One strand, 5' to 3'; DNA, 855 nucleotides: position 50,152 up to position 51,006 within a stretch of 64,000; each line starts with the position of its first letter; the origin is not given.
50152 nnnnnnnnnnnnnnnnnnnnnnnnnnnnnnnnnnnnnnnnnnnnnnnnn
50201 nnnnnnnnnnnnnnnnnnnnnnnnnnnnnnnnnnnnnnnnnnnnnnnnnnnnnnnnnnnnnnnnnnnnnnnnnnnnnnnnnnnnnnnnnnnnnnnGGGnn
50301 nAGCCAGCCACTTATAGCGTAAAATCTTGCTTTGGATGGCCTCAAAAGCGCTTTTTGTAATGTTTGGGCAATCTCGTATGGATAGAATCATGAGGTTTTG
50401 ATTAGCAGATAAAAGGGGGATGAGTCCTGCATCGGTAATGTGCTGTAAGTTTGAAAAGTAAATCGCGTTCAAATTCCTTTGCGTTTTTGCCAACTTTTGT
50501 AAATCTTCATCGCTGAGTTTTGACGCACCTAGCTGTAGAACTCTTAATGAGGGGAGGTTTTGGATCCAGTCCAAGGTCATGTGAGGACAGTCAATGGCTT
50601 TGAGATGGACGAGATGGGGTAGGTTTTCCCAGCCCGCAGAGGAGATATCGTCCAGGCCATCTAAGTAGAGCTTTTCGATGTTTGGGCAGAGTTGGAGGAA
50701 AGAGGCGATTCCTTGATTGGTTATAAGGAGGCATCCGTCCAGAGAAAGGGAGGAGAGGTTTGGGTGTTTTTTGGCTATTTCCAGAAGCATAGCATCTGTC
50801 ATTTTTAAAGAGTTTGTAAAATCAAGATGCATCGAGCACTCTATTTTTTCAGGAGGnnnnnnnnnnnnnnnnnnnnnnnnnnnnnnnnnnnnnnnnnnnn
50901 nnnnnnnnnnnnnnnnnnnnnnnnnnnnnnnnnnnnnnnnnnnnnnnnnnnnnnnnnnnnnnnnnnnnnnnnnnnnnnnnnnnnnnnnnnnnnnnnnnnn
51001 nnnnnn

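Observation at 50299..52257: LtaS/EptA-fold transferase fused to eukaryote-type cysteine-containing leucine-rich repeats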

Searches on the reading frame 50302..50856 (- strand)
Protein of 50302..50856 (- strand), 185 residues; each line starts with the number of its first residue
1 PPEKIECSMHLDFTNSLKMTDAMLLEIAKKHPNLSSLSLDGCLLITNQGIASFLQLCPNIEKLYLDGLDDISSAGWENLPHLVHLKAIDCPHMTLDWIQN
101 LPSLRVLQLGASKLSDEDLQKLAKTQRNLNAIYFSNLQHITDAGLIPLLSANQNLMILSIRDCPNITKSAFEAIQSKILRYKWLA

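Call 35: find_homologous_proteins(query=window:50302-50856:-, max_evalue=0.001)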
Query seq(185 aa): 107 candidates shared short words with the query, none scored E <= 0.001.

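Call 44: search_protein_representatives(protein=window:50302-50850:-)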
Query: 183 residues. Proteins with E-value up to 0.001 (for the whole library): 8697; up to 1e-10: 828; up to 1e-30: 16. The best 150 are listed.
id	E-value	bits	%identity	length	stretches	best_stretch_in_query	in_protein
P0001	1.1e-114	396.6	100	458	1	1-183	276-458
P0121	2.9e-68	245.4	29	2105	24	11-170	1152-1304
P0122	8.2e-67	240.7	59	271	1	1-182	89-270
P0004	4.9e-57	208.9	54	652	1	1-181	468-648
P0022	4.5e-44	166.7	47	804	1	6-181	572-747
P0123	6.2e-40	153.2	29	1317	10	31-167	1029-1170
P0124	3.0e-39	150.9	29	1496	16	8-171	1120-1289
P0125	9.8e-39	149.3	31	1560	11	27-176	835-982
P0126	2.0e-37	145.0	34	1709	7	17-174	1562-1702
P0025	1.4e-36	142.3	44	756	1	8-178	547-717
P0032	5.1e-35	137.2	40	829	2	5-177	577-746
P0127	2.5e-33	131.7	34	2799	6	15-165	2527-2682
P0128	7.0e-32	127.0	49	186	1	5-148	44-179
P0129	2.2e-31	125.4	30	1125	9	29-176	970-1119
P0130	7.1e-31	123.7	56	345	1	1-117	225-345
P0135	8.5e-29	116.9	28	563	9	19-171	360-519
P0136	3.2e-28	115.1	32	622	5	17-173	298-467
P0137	4.3e-28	114.6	36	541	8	10-82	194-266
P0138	1.6e-27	112.8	32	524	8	10-75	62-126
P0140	8.6e-27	110.4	34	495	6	16-97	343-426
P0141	1.5e-26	109.6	35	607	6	13-63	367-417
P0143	1.2e-24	103.4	31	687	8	10-171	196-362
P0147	1.5e-23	99.9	30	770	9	7-171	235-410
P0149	4.1e-23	98.4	32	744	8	8-79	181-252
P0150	1.7e-22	96.4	30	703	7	24-136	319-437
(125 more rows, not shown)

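Call 45: list_cluster_members(proteins=[P0121, P0123, P0125, P0126, P0129, P0135, P0136, P0137, P0138, P0140])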
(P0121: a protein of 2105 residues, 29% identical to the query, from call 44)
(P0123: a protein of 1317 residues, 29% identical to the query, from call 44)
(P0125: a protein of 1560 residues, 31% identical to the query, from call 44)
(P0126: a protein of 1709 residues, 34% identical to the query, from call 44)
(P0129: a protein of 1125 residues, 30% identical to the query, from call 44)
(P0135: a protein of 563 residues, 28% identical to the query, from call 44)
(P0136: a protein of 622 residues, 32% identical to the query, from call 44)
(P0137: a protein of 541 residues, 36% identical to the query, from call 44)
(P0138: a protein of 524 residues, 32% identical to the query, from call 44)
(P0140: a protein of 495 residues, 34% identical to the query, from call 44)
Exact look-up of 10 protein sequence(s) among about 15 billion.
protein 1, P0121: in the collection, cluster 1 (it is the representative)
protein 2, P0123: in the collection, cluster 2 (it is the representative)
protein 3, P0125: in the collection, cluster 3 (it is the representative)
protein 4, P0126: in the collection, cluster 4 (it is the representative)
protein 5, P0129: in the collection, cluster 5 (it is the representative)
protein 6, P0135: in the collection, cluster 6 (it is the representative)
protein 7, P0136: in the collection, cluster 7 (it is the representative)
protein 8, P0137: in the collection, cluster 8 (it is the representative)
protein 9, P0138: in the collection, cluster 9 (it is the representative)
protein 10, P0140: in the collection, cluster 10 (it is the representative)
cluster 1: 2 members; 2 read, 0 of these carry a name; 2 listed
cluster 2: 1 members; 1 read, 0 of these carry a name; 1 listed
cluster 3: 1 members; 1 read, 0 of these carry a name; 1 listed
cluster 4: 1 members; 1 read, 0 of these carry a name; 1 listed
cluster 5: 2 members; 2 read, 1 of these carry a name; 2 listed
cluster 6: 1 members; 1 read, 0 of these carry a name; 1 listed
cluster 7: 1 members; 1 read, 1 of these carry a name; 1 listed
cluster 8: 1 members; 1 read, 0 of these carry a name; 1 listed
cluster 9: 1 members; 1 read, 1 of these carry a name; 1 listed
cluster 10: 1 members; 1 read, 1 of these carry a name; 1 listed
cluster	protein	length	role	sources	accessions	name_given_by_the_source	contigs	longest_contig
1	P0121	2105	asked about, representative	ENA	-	-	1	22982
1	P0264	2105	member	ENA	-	-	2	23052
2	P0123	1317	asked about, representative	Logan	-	-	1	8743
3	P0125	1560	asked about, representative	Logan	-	-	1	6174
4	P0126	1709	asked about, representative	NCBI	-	-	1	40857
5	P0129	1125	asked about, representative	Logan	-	-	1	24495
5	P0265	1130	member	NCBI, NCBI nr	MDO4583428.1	MAG: hypothetical protein Q4D62_04915 [Planctomycetia bacterium] | hypothetical protein [Planctomycetia bacterium]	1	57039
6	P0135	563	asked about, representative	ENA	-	-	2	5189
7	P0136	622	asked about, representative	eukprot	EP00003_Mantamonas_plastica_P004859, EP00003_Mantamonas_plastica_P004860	TRINITY_DN1390_c0_g2_i3.p1 TRINITY_DN1390_c0_g2~~TRINITY_DN1390_c0_g2_i3.p1 ORF ...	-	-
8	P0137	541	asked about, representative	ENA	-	-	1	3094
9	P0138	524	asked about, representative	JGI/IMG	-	hypothetical protein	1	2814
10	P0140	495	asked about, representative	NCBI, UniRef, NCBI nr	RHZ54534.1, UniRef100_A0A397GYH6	hypothetical protein Glove_426g2 [Diversispora epigaea] | F-box/LRR-repeat protein 15-like leucin rich repeat domain-containing protein n=1 ...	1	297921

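Call 46: search_protein_families(library=pfam, proteins=[P0135, P0136, P0137, P0138, P0140, P0141, P0143, P0147, P0149, P0150], max_evalue=0.001)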
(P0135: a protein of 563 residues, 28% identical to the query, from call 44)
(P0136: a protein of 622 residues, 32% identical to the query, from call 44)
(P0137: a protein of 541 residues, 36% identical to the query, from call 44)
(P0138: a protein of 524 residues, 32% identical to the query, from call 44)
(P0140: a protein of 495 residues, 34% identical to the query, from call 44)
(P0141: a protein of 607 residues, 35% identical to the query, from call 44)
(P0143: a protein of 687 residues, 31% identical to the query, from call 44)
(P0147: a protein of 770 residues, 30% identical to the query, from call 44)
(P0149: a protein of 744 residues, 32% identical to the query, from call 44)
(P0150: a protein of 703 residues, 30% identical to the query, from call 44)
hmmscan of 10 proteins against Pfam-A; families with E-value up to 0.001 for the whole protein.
P0135 (563 aa): 6 families
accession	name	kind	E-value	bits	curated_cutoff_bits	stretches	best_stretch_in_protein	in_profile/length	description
PF13516.12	LRR_6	-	4.3e-21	73.7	23.4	0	320-342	3-24/24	Leucine Rich repeat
PF04663.18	Phenol_monoox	-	4.4e-07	30.4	27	0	162-176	48-62/66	Phenol hydroxylase conserved region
PF24022.1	DUF7334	-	4.5e-06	26.7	27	0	106-121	20-35/58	Family of unknown function (DUF7334)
PF12799.13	LRR_4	-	5.7e-06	26.9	27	0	474-514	2-38/44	Leucine Rich repeats (2 copies)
PF23952.1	LRR_EndoS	-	8.8e-06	26.4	27.9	0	473-514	45-86/116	Endo-beta-N-acetylglucosaminidase EndoS LRR domain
PF18189.6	RIF5_SNase_2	-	4.5e-05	23.6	25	0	206-252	40-85/179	TbRIF5 SNase domain 2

P0136 (622 aa): 7 families
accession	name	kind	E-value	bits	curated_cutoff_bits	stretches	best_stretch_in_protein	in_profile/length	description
PF13516.12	LRR_6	-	1.3e-24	84.6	23.4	0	145-167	2-23/24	Leucine Rich repeat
PF12799.13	LRR_4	-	8.1e-22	77.2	27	1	147-186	2-38/44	Leucine Rich repeats (2 copies)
PF24758.1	LRR_At5g56370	-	1.2e-07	32.1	27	1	121-210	12-99/227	FBD-associated F-box protein At5g56370, LRR repeats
PF24048.1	LRR_NXF1-5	-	4.2e-07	30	30.5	0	103-171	37-105/142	NXF1/2/3/5 leucine-rich repeat domain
PF23952.1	LRR_EndoS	-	1e-06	29.4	27.9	0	336-378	44-86/116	Endo-beta-N-acetylglucosaminidase EndoS LRR domain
PF12937.12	F-box-like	-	0.00012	22.2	24.3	1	2-25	23-46/47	F-box-like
PF23247.1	LRR_RPS2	-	0.00033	21.1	27.9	0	118-207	64-159/160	Plant disease resistance protein RPS2-like, leucine-rich repeats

P0137 (541 aa): 12 families
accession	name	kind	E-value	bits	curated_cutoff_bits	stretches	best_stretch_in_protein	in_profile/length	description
PF13516.12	LRR_6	-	2.6e-35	118.1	23.4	0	345-367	2-23/24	Leucine Rich repeat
PF12799.13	LRR_4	-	3.4e-30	103.8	27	6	320-362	1-39/44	Leucine Rich repeats (2 copies)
PF24758.1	LRR_At5g56370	-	2.7e-14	53.8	27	1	428-529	12-110/227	FBD-associated F-box protein At5g56370, LRR repeats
PF24048.1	LRR_NXF1-5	-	3.8e-09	36.7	30.5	0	443-489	44-90/142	NXF1/2/3/5 leucine-rich repeat domain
PF23247.1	LRR_RPS2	-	2.1e-08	34.8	27.9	0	136-251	28-160/160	Plant disease resistance protein RPS2-like, leucine-rich repeats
PF25019.1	LRR_R13L1-DRL21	-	2.5e-07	31.1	27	0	188-255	37-109/127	R13L1/DRL21 LRRs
PF23622.1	LRR_At1g61320_AtMIF1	-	3.3e-07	30.5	26.9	0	137-247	71-168/384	At1g61320/AtMIF1, LRR domain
PF07872.17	DUF1659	-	6.5e-07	29.6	24.1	0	440-472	39-71/72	Protein of unknown function (DUF1659)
PF23952.1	LRR_EndoS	-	8.5e-07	29.6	27.9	0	214-275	45-105/116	Endo-beta-N-acetylglucosaminidase EndoS LRR domain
PF13855.12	LRR_8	-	3.2e-05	24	27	0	188-250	1-59/61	Leucine rich repeat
PF03337.18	Pox_F12L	-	0.00037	19.3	25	0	155-247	350-442/648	Poxvirus F12L protein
PF01030.30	Recep_L_domain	-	0.00079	20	21.8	0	187-232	46-91/112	Receptor L domain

P0138 (524 aa): 3 families
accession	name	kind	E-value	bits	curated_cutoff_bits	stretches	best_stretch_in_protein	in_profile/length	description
PF13516.12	LRR_6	-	5.1e-18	64.1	23.4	0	393-414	3-23/24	Leucine Rich repeat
PF12799.13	LRR_4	-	1.8e-10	41.2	27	0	446-486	3-39/44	Leucine Rich repeats (2 copies)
PF16751.10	RsdA_SigD_bd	-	0.00053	20.6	26.7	0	426-444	2-20/46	Anti-sigma-D factor RsdA to sigma factor binding region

P0140 (495 aa): 5 families
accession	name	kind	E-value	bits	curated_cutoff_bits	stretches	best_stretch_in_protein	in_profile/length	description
PF13516.12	LRR_6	-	5.9e-23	79.5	23.4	0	195-217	2-24/24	Leucine Rich repeat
PF12799.13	LRR_4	-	2.4e-19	69.3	27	2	196-234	1-37/44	Leucine Rich repeats (2 copies)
PF24758.1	LRR_At5g56370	-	4.4e-13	49.9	27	2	310-411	16-115/227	FBD-associated F-box protein At5g56370, LRR repeats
PF13855.12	LRR_8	-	1.4e-10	41.2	27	0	196-228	1-33/61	Leucine rich repeat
PF23598.1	LRR_14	-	0.00068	18.9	40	0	151-233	29-106/353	Leucine-rich repeat region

P0141 (607 aa): 14 families
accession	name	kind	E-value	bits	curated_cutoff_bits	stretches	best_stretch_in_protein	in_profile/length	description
PF13516.12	LRR_6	-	2.8e-33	111.7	23.4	2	435-457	2-24/24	Leucine Rich repeat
PF12799.13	LRR_4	-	4.8e-33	112.9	27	4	540-580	2-38/44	Leucine Rich repeats (2 copies)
PF24758.1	LRR_At5g56370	-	1.3e-18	67.9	27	4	281-389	12-123/227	FBD-associated F-box protein At5g56370, LRR repeats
PF01363.27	FYVE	-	2.5e-18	66.4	27.8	1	148-209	2-66/67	FYVE zinc finger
PF13855.12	LRR_8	-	3.8e-13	49.4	27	0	384-448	1-61/61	Leucine rich repeat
PF23247.1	LRR_RPS2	-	1.8e-10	41.4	27.9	0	450-575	17-159/160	Plant disease resistance protein RPS2-like, leucine-rich repeats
PF23548.1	Zn_ribbon_FGT1_2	-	2.6e-08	33.7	27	1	17-45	2-30/35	FORGETTER1 second zinc ribbon domain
PF00560.39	LRR_1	-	7e-07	28.6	20.6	0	437-455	1-19/23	Leucine Rich Repeat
PF25019.1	LRR_R13L1-DRL21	-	1.2e-06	28.8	27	0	487-574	37-126/127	R13L1/DRL21 LRRs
PF24048.1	LRR_NXF1-5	-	5.9e-06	26.3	30.5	0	350-398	46-94/142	NXF1/2/3/5 leucine-rich repeat domain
PF07872.17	DUF1659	-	3e-05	24.2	24.1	0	473-505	38-70/72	Protein of unknown function (DUF1659)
PF02318.22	FYVE_2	-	4.7e-05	24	27.2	1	151-206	51-102/118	FYVE-type zinc finger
PF23952.1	LRR_EndoS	-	0.00016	22.3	27.9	0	513-560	45-92/116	Endo-beta-N-acetylglucosaminidase EndoS LRR domain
PF23622.1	LRR_At1g61320_AtMIF1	-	0.00017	21.5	26.9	0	278-425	90-222/384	At1g61320/AtMIF1, LRR domain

P0143 (687 aa): 7 families
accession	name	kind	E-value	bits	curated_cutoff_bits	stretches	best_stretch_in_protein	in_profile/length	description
PF12799.13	LRR_4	-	1.3e-27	95.7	27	1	292-331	2-38/44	Leucine Rich repeats (2 copies)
PF13516.12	LRR_6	-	3e-26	89.8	23.4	0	163-186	2-24/24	Leucine Rich repeat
PF24758.1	LRR_At5g56370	-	2.2e-13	50.9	27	0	265-353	12-97/227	FBD-associated F-box protein At5g56370, LRR repeats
PF23622.1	LRR_At1g61320_AtMIF1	-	1.1e-06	28.8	26.9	1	260-413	66-216/384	At1g61320/AtMIF1, LRR domain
PF24048.1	LRR_NXF1-5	-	2.4e-06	27.6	30.5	0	374-425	50-101/142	NXF1/2/3/5 leucine-rich repeat domain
PF23247.1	LRR_RPS2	-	4.1e-06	27.3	27.9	1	295-440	4-159/160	Plant disease resistance protein RPS2-like, leucine-rich repeats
PF13855.12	LRR_8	-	1.5e-05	25.1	27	0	290-326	24-59/61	Leucine rich repeat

P0147 (770 aa): 11 families
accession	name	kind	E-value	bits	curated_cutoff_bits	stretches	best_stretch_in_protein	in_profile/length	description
PF13516.12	LRR_6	-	9e-55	178.9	23.4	1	389-411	1-23/24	Leucine Rich repeat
PF12799.13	LRR_4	-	6.1e-34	115.7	27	1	97-140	1-40/44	Leucine Rich repeats (2 copies)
PF24758.1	LRR_At5g56370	-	1.2e-22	81.1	27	3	637-724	12-98/227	FBD-associated F-box protein At5g56370, LRR repeats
PF24048.1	LRR_NXF1-5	-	1.8e-11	44.2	30.5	0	137-210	42-113/142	NXF1/2/3/5 leucine-rich repeat domain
PF00560.39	LRR_1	-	8.3e-11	40.3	20.6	0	233-251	1-18/23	Leucine Rich Repeat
PF23247.1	LRR_RPS2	-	7e-10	39.5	27.9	2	562-698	26-160/160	Plant disease resistance protein RPS2-like, leucine-rich repeats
PF13855.12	LRR_8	-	1.4e-09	38.1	27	0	625-670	14-58/61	Leucine rich repeat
PF25013.1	LRR_Zer-1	-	5.5e-08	33.5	27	0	682-752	3-68/137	Zer-1-like, Leucine-rich repeats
PF23622.1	LRR_At1g61320_AtMIF1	-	1e-06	28.9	26.9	0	653-748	62-150/384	At1g61320/AtMIF1, LRR domain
PF23952.1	LRR_EndoS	-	1.7e-05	25.4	27.9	0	649-719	30-99/116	Endo-beta-N-acetylglucosaminidase EndoS LRR domain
PF19729.6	LRR_FBXL18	-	0.00062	18.8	27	0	644-732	281-374/591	F-box/LRR-repeat protein 18, LRR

P0149 (744 aa): 6 families
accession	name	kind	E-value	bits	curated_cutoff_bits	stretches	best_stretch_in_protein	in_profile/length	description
PF12799.13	LRR_4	-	2.8e-23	81.9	27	0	178-218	2-38/44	Leucine Rich repeats (2 copies)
PF24758.1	LRR_At5g56370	-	1.1e-20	74.8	27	2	182-271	16-102/227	FBD-associated F-box protein At5g56370, LRR repeats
PF13516.12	LRR_6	-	1.1e-15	56.8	23.4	0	201-225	1-24/24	Leucine Rich repeat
PF24048.1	LRR_NXF1-5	-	5.8e-12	45.8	30.5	0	449-503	43-101/142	NXF1/2/3/5 leucine-rich repeat domain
PF23622.1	LRR_At1g61320_AtMIF1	-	1.1e-08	35.4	26.9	0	178-313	93-226/384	At1g61320/AtMIF1, LRR domain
PF23952.1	LRR_EndoS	-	0.00021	21.9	27.9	0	312-333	75-95/116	Endo-beta-N-acetylglucosaminidase EndoS LRR domain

P0150 (703 aa): 9 families
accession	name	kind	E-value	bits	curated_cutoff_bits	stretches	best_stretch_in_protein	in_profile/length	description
PF13516.12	LRR_6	-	5.1e-26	89.1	23.4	0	400-420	3-22/24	Leucine Rich repeat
PF12799.13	LRR_4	-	1.5e-24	85.9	27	3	556-598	1-42/44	Leucine Rich repeats (2 copies)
PF23598.1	LRR_14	-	7.4e-16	58.3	40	2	532-633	92-194/353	Leucine-rich repeat region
PF13855.12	LRR_8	-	3.8e-14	52.6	27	1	557-616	2-60/61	Leucine rich repeat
PF23247.1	LRR_RPS2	-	5e-08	33.5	27.9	0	373-414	26-69/160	Plant disease resistance protein RPS2-like, leucine-rich repeats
PF23622.1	LRR_At1g61320_AtMIF1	-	6.7e-08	32.8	26.9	0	295-427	87-208/384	At1g61320/AtMIF1, LRR domain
PF25019.1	LRR_R13L1-DRL21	-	4.5e-05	23.8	27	0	284-358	53-125/127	R13L1/DRL21 LRRs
PF23952.1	LRR_EndoS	-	0.00012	22.7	27.9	0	122-162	26-67/116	Endo-beta-N-acetylglucosaminidase EndoS LRR domain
PF24758.1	LRR_At5g56370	-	0.0002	21.6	27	0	277-335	39-96/227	FBD-associated F-box protein At5g56370, LRR repeats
